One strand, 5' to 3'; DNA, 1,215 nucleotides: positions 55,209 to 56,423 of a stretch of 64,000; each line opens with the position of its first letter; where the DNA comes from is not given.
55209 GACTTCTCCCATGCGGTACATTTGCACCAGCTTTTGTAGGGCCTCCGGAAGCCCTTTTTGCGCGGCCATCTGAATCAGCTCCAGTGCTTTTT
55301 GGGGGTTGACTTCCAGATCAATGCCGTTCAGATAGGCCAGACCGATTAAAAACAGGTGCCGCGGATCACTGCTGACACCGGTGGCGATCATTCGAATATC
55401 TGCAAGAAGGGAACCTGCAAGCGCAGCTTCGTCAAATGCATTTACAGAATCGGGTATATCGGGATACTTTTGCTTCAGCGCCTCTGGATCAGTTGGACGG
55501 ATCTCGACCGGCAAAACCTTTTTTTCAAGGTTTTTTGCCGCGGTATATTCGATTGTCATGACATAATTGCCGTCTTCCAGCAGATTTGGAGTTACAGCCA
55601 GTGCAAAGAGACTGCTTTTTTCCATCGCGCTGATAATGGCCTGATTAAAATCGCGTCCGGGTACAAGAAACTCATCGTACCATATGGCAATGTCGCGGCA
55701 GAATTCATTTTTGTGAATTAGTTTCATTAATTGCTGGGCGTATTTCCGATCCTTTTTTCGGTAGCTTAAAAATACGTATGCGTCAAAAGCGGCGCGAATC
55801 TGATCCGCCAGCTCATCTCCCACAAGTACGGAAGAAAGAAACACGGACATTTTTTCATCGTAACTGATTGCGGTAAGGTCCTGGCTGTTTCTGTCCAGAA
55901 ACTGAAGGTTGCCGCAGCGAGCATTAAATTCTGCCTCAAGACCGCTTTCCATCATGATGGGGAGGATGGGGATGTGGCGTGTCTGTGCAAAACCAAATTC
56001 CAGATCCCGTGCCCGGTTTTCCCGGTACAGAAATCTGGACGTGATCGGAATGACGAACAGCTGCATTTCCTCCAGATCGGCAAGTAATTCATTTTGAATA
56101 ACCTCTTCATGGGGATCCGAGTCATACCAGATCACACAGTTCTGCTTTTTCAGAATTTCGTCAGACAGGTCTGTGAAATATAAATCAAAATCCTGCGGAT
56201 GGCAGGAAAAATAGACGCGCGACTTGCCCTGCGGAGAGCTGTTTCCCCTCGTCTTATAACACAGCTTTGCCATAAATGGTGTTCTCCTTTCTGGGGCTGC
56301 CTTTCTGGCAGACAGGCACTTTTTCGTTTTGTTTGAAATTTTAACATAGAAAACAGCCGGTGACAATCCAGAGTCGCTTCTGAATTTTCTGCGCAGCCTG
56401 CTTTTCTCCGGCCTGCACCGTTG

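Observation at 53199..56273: Stand-alone tandem-TIR / Sel1 / TPR protein inserted antisense into a housekeeping block: candidate single-gene sensor-effector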

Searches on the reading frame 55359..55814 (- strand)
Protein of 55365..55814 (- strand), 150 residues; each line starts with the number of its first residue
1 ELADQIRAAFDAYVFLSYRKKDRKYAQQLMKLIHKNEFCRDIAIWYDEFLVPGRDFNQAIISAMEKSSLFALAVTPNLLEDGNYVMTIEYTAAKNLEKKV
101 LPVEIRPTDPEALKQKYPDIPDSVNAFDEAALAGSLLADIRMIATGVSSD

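Call 7: search_protein_families(library=pfam, proteins=[window:55365-55814:-], max_evalue=10)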
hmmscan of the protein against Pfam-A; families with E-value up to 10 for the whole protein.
seq(150 aa): 3 families
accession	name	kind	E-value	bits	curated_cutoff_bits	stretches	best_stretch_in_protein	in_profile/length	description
PF13676.11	TIR_2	-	8.6e-12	46.1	28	1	14-121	1-109/122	TIR domain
PF10029.15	DUF2271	-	0.027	14.6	27.3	1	12-105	19-116/136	Predicted periplasmic protein (DUF2271)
PF01582.25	TIR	-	0.093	13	21.3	1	14-115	4-106/179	TIR domain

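Call 42: search_solved_structures(query=A2, max_evalue=1, show_alignments=5)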
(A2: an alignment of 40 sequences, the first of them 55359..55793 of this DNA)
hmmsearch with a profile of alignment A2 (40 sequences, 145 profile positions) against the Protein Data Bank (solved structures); distinct sequences matched with E-value up to 1: 11.
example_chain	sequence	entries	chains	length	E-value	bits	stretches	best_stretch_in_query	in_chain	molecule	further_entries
8g83_A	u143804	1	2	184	0.0035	20.6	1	32-143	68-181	NAD(+) hydrolase AbTIR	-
7uwg_A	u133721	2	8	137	0.0073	19.6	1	32-131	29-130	Molecular chaperone Tir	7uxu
6kp3_A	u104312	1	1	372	0.026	17.8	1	12-60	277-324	Programmed cell death 6-interacting protein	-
5wa1_A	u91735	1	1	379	0.028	17.7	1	12-60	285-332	Programmed cell death 6-interacting protein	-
2oew_A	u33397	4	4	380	0.028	17.7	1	12-60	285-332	Programmed cell death 6-interacting protein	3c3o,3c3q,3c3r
5v3r_A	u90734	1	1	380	0.028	17.7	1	12-60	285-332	Programmed cell death 6-interacting protein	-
5h78_A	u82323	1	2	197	0.29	14.4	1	69-143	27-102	cAMP-dependent protein kinase type II-alpha regulatory subunit,DHR14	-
2r02_A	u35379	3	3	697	0.45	13.8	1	19-60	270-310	Programmed cell death 6-interacting protein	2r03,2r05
2xs1_A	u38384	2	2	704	0.46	13.7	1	19-60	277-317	PROGRAMMED CELL DEATH 6-INTERACTING PROTEIN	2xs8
2oev_A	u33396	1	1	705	0.46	13.7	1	19-60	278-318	Programmed cell death 6-interacting protein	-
7uxr_A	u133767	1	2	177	0.67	13.2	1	35-106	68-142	TIR domain protein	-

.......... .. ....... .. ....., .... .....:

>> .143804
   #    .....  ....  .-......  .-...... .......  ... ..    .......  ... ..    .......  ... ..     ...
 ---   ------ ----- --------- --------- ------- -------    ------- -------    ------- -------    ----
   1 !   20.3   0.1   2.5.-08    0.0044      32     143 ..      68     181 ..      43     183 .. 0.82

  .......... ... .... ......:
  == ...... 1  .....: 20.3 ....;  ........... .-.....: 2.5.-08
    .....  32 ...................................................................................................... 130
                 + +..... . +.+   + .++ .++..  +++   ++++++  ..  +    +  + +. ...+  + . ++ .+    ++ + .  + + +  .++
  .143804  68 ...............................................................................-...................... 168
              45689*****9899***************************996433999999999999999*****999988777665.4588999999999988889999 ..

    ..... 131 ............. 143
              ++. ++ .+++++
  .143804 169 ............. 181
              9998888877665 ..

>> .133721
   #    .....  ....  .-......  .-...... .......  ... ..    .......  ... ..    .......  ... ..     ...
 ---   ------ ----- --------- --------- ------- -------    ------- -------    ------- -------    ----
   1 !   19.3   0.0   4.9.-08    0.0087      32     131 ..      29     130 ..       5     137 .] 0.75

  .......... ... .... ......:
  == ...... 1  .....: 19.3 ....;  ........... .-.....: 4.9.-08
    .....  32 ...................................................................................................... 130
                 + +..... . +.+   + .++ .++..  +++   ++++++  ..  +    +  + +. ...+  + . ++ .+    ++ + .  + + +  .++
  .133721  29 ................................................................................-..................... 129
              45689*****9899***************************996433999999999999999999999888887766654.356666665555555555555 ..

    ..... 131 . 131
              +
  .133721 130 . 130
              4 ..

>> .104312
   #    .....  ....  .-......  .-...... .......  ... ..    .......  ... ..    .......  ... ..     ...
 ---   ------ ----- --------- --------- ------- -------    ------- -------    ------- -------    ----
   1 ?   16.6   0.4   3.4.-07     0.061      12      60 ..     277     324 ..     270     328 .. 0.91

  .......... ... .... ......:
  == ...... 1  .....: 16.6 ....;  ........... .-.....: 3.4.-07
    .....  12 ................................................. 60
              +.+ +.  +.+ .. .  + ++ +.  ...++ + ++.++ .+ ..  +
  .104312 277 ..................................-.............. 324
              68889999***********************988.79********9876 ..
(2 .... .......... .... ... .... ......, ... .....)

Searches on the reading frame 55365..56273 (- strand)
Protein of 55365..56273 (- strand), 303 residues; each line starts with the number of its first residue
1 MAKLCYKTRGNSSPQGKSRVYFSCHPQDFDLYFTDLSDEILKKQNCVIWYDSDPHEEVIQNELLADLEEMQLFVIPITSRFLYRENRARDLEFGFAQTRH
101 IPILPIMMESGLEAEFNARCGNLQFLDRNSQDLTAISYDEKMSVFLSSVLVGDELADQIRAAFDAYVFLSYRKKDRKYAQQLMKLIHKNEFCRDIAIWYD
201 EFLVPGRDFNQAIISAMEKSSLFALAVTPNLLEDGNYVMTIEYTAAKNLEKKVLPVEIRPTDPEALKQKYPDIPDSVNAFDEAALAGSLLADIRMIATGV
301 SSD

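Call 8: search_solved_structures(query=window:55365-56273:-, max_evalue=10, show_alignments=3)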
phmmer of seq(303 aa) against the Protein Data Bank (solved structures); distinct sequences matched with E-value up to 10: 6.
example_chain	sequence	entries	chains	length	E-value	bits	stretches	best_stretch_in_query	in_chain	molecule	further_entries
2j67_A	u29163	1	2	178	0.039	16.8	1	157-234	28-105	TOLL LIKE RECEPTOR 10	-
8voj_A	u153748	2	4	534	0.71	12.7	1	154-243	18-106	Isoform 2 of Kelch repeat and BTB domain-containing protein 4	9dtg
8vpq_A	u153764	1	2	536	0.71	12.7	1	154-243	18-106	Isoform 2 of Kelch repeat and BTB domain-containing protein 4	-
4om7_A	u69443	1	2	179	0.97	12.2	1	166-234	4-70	Toll-like receptor 6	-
9ggl_C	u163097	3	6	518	1.3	11.9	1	159-243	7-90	Isoform 1 of Kelch repeat and BTB domain-containing protein 4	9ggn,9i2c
8vrt_A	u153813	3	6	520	1.3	11.9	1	159-243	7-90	Kelch repeat and BTB domain-containing protein 4 | Isoform 1 of Kelch repeat and BTB domain-containing protein 4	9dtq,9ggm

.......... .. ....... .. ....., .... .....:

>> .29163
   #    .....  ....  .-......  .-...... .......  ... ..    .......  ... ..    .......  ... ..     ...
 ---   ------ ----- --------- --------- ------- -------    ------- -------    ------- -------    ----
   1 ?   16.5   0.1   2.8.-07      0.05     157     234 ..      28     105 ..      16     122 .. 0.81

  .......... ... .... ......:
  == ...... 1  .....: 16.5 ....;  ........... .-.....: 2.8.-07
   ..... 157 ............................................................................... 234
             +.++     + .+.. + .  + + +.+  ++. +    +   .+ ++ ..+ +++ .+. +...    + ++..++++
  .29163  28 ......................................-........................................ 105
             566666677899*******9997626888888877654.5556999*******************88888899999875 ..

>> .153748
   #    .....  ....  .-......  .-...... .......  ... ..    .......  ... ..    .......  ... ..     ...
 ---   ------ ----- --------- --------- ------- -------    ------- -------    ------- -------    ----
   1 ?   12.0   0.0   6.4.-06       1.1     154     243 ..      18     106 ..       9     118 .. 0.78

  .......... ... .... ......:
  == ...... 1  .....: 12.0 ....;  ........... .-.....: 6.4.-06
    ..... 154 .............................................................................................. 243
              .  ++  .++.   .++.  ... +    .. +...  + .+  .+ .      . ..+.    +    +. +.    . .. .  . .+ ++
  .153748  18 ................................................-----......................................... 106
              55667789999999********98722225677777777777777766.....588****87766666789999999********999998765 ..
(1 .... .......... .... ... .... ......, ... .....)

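Call 36: search_dna_similar(query=window:55374-56273:-, collection=phages, mode=protein, max_evalue=0.001, max_rows=15)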
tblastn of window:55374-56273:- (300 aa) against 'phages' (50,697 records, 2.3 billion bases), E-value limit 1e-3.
No match.

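Call 38: search_dna_similar(query=window:55374-56273:-, collection=plasmids, mode=protein, max_evalue=0.001, max_rows=15)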
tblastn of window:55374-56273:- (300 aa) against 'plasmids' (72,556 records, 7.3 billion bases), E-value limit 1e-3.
No match.

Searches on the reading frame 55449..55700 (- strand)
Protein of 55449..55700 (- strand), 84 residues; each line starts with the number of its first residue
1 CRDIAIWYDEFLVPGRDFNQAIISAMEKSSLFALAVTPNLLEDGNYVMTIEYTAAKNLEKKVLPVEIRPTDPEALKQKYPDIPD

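Call 46: search_solved_structures(query=A4, max_evalue=10, show_alignments=5)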
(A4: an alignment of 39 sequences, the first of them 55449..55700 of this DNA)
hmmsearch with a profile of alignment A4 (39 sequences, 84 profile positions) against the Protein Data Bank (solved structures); distinct sequences matched with E-value up to 10: 7.
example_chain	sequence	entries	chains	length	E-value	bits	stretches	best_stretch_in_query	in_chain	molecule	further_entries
7uwg_A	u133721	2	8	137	0.00045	23.6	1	4-75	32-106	Molecular chaperone Tir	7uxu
8g83_A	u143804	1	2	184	0.00097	22.5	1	4-75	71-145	NAD(+) hydrolase AbTIR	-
7uxr_A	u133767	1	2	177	0.0065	19.9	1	5-75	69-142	TIR domain protein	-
9m0n_A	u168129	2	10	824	0.19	15.2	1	6-48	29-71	Tetratricopeptide repeat protein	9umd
8p2m_A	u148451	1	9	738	0.33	14.4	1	17-65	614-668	NAD(+) hydrolase tir-1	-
3h16_A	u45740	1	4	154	0.37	14.3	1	6-40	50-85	TIR protein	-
7zal_AAA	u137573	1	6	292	5.3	10.6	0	12-47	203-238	Crov539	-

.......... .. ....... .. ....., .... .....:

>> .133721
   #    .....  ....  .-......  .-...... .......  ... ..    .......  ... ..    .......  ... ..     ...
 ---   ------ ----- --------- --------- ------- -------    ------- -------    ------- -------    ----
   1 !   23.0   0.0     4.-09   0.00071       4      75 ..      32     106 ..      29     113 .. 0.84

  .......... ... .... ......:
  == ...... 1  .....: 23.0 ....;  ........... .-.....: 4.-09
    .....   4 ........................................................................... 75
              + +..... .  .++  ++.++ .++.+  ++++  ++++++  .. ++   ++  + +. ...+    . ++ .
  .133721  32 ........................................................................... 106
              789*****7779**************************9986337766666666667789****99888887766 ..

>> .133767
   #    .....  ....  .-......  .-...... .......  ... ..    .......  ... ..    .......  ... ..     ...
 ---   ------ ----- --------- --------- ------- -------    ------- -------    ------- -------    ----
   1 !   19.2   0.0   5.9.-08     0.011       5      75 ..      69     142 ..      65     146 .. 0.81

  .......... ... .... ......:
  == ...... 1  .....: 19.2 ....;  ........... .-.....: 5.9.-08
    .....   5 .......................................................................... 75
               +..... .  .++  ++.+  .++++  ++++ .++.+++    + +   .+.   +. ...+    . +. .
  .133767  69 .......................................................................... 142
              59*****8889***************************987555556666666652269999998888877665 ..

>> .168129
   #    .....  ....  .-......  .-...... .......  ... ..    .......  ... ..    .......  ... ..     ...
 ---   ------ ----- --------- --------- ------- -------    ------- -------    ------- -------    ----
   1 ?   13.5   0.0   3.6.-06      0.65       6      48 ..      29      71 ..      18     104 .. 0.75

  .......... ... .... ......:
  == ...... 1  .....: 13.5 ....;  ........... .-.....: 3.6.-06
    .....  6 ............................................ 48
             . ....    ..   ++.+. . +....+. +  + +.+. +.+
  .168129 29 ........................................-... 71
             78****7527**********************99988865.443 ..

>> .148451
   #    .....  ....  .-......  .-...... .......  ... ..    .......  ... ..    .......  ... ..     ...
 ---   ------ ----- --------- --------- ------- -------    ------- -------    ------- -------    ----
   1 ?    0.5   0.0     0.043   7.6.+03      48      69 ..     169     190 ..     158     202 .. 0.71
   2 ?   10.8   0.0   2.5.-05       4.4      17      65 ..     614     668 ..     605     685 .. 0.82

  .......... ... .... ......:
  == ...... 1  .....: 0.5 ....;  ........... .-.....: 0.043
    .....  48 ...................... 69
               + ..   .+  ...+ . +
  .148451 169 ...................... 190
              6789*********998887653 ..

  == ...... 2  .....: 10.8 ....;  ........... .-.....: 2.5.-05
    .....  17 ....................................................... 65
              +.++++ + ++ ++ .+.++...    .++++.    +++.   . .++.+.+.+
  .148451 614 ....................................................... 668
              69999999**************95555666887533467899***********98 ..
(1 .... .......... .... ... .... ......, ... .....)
